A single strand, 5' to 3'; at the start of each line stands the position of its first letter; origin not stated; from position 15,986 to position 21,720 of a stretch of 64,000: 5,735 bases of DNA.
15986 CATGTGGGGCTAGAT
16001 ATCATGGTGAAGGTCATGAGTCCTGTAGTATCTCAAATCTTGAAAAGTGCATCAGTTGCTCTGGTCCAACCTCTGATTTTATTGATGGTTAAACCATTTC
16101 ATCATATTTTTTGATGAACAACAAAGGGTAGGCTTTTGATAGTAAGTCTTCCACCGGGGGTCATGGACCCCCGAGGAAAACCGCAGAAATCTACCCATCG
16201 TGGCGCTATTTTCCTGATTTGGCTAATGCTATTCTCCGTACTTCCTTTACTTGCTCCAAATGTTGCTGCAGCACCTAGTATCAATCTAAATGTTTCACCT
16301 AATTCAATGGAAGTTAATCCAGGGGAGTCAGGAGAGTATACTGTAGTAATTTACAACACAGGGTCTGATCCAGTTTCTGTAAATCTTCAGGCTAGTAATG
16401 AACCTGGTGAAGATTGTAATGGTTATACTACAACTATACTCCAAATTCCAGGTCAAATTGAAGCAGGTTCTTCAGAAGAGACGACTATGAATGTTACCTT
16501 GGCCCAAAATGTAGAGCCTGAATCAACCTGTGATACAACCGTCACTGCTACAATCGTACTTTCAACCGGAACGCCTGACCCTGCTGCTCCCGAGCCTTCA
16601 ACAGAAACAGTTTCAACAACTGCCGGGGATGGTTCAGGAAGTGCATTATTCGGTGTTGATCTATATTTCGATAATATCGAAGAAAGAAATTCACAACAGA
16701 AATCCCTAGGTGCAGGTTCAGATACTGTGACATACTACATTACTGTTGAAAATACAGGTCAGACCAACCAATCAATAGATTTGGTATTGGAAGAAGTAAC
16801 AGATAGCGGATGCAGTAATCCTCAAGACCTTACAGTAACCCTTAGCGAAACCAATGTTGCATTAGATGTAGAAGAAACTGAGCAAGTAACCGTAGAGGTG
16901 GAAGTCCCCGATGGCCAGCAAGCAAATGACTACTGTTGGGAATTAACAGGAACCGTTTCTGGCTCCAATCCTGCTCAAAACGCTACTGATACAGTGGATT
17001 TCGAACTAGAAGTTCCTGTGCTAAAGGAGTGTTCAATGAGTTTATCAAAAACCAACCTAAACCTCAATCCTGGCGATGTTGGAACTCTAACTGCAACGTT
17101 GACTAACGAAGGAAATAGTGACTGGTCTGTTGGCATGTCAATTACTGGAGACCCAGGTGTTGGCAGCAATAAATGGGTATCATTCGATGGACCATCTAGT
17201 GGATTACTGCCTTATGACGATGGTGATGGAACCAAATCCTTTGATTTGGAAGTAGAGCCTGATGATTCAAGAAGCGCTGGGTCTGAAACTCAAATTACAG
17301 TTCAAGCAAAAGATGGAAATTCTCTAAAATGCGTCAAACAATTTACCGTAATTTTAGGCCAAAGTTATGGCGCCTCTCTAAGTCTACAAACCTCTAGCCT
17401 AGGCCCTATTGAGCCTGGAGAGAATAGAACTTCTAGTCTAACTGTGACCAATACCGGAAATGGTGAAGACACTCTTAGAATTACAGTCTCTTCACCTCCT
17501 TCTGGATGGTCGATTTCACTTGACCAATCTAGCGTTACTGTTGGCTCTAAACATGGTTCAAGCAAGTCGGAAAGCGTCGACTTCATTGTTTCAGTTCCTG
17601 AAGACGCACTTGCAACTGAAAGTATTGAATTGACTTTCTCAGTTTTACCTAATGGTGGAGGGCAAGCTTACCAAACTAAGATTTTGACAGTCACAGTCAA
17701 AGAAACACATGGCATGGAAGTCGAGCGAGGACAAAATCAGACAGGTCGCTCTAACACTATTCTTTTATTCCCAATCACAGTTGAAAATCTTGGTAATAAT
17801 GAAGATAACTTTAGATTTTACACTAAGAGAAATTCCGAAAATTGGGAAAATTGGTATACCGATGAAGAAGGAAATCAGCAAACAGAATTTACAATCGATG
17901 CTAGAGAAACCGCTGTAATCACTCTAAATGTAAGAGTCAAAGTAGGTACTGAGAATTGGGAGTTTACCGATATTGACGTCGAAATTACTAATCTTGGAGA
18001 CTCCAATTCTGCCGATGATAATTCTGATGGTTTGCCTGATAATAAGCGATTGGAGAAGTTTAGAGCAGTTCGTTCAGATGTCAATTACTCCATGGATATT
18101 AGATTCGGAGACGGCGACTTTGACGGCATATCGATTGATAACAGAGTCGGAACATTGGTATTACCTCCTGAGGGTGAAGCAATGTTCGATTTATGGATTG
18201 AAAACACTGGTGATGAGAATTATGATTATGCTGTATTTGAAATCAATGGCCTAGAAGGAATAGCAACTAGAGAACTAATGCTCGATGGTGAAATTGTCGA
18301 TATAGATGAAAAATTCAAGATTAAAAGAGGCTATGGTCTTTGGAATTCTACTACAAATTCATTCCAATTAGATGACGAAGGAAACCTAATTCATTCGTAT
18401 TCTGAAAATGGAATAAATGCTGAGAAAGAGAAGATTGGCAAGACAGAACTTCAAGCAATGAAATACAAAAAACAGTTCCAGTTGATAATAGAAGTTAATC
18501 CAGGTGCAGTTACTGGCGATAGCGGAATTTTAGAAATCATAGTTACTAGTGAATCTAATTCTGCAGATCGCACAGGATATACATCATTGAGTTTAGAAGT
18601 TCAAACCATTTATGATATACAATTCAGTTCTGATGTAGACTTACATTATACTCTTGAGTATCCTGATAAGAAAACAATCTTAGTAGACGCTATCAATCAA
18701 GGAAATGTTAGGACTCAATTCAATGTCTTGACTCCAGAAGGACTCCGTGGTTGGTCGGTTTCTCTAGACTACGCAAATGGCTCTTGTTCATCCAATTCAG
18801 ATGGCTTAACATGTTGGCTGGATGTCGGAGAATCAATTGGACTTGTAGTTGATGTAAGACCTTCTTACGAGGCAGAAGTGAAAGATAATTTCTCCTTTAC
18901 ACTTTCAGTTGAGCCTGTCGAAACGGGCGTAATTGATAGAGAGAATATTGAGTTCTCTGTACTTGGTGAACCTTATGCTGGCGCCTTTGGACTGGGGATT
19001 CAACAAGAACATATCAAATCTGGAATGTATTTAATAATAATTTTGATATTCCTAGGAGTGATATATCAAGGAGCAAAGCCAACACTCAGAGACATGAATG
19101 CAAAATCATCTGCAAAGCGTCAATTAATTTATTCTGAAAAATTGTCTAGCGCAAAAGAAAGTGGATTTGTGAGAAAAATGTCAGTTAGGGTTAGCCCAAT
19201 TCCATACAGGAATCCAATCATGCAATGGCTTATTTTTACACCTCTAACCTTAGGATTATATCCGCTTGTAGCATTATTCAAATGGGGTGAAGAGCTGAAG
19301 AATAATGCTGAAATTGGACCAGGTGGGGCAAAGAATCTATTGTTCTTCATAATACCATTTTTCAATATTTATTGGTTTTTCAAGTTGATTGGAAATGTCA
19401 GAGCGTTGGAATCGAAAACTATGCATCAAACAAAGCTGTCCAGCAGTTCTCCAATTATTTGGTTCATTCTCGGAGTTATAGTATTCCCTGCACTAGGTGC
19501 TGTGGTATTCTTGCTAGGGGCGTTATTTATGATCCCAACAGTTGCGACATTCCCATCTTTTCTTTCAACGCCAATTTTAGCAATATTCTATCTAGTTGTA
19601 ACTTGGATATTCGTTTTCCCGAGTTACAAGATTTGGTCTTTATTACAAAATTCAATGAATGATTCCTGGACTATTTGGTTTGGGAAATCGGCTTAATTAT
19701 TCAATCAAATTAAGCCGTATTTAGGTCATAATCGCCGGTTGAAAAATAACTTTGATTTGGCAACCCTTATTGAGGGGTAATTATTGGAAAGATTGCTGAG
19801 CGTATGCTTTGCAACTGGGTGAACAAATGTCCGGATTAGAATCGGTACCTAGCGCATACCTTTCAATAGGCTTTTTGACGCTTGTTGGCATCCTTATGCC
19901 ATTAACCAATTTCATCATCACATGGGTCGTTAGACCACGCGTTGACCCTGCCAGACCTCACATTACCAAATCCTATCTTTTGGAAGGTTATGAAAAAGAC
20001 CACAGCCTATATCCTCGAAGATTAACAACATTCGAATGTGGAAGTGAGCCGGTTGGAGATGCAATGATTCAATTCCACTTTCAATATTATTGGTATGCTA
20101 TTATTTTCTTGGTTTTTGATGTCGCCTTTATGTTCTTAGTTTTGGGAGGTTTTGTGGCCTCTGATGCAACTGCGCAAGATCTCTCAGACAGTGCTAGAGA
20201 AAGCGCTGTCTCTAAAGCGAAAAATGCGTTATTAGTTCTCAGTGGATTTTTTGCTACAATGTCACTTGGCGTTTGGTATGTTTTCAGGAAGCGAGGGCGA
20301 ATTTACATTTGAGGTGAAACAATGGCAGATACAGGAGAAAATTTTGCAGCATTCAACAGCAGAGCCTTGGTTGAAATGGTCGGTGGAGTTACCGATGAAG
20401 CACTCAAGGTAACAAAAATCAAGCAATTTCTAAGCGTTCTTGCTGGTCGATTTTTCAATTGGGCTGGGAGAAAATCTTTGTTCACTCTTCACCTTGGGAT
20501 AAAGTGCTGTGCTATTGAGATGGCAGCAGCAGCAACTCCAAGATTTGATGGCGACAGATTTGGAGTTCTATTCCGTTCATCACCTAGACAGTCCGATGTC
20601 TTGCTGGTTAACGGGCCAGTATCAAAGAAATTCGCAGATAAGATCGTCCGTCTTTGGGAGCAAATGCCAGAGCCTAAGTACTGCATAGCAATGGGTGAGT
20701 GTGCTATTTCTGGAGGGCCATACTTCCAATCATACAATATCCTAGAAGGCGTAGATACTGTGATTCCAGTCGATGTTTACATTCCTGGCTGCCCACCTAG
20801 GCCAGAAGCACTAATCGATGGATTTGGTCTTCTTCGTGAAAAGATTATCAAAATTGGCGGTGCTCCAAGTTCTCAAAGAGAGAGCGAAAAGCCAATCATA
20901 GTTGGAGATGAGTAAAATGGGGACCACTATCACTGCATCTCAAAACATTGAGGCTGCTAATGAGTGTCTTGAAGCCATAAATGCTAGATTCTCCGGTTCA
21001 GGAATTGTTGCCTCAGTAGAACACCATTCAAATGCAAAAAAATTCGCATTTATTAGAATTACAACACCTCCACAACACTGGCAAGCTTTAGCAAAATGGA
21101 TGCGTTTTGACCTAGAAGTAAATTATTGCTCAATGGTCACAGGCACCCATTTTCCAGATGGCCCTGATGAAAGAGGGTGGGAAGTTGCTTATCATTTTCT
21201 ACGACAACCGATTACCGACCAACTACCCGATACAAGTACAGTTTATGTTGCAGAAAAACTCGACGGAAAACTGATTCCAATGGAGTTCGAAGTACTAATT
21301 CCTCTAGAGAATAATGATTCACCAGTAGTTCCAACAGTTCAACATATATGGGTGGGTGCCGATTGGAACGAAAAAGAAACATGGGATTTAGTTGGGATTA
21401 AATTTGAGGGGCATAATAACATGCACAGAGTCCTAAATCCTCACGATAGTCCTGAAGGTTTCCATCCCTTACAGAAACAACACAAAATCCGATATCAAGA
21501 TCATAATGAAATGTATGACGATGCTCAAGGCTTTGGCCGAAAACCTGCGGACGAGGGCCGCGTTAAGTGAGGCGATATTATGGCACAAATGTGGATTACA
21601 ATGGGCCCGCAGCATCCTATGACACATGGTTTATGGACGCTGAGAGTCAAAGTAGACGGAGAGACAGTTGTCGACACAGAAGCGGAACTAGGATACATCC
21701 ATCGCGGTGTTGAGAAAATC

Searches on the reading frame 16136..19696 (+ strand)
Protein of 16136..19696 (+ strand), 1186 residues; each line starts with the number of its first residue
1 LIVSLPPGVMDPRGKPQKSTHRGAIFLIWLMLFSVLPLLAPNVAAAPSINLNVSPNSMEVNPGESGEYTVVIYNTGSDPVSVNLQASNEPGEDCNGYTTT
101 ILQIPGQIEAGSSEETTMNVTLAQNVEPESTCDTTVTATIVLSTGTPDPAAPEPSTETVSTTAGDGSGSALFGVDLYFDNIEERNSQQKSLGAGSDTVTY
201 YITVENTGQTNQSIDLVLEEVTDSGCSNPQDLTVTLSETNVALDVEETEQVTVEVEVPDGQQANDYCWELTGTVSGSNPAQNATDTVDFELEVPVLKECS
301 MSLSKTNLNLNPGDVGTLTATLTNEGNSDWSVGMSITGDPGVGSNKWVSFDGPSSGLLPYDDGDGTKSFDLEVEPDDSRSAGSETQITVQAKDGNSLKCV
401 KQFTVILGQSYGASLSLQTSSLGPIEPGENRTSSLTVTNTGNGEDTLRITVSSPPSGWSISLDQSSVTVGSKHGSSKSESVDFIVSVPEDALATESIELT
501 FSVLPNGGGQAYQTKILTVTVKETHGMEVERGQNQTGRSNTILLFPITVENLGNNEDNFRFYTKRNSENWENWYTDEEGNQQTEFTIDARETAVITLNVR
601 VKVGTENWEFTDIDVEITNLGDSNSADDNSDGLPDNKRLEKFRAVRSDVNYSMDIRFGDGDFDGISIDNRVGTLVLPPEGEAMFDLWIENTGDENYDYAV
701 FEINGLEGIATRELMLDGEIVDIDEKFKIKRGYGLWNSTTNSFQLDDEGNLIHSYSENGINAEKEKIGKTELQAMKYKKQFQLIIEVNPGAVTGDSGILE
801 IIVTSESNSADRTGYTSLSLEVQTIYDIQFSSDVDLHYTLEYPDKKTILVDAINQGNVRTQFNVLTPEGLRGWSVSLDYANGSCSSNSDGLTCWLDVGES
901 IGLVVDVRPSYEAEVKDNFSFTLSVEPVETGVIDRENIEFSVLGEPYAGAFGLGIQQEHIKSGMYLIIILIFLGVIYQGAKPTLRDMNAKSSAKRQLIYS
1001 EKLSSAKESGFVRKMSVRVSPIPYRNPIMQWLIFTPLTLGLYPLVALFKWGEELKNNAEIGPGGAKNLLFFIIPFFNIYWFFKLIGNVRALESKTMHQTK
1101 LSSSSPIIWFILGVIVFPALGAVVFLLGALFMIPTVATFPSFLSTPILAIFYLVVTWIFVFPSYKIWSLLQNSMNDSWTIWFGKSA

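Call 60: search_protein_families(library=pfam, proteins=[window:16136-19696:+], max_evalue=0.00001)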
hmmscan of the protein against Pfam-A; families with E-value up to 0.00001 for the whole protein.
window:16136-19696:+ (1186 aa): 4 families
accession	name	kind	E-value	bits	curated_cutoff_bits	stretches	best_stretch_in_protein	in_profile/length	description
PF11614.14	FixG_C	-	2e-08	34.8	25.6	0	435-507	37-104/119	IG-like fold at C-terminal of FixG, putative oxidoreductase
PF22544.2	HYDIN_VesB_CFA65-like_Ig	-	1.6e-06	28.7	25.5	0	417-471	7-62/100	HYDIN/CFA65/VesB-like, Ig-like domain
PF14018.11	DUF4234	-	1.9e-06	28.3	25.3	0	1027-1087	2-67/70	Domain of unknown function (DUF4234)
PF10633.15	NPCBM_assoc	-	2.9e-06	27.8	24.4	0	425-494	1-67/78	NPCBM-associated, NEW3 domain of alpha-galactosidase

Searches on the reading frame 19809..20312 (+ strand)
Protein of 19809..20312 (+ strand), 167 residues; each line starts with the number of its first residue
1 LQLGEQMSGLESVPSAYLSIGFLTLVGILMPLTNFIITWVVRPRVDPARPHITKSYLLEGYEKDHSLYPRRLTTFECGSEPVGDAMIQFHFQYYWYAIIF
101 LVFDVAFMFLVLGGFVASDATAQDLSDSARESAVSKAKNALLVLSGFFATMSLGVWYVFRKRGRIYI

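Call 60: search_protein_families(library=pfam, proteins=[window:19809-20312:+], max_evalue=0.00001)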
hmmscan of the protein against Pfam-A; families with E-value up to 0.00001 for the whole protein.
window:19809-20312:+ (167 aa): 1 family
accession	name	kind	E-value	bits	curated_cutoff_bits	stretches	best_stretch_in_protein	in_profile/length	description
PF00507.24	Oxidored_q4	-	3.7e-15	56.3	23.3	1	67-162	16-95/99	NADH-ubiquinone/plastoquinone oxidoreductase, chain 3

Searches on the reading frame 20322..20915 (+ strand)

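Call 60: search_protein_families(library=pfam, proteins=[window:20322-20915:+], max_evalue=0.00001)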
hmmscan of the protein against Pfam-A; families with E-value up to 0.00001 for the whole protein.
window:20322-20915:+ (197 aa): 1 family
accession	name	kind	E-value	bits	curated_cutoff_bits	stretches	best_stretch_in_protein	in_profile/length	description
PF01058.29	Oxidored_q6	-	5.3e-28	97.8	27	1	62-168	3-125/128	NADH ubiquinone oxidoreductase, 20 Kd subunit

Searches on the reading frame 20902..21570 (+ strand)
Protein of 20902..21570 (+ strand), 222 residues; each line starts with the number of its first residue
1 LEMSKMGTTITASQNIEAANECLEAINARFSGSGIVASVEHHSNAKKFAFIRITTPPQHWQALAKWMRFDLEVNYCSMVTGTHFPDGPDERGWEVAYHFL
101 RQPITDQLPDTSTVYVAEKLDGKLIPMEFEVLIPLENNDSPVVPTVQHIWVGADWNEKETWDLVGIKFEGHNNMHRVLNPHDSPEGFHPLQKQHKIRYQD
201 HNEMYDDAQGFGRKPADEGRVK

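Call 60: search_protein_families(library=pfam, proteins=[window:20902-21570:+], max_evalue=0.00001)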
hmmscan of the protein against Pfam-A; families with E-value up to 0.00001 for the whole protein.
window:20902-21570:+ (222 aa): 1 family
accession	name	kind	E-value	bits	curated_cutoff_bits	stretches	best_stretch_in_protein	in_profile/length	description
PF00329.25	Complex1_30kDa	-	9.2e-24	84.8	22.5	1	53-198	1-122/124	Respiratory-chain NADH dehydrogenase, 30 Kd subunit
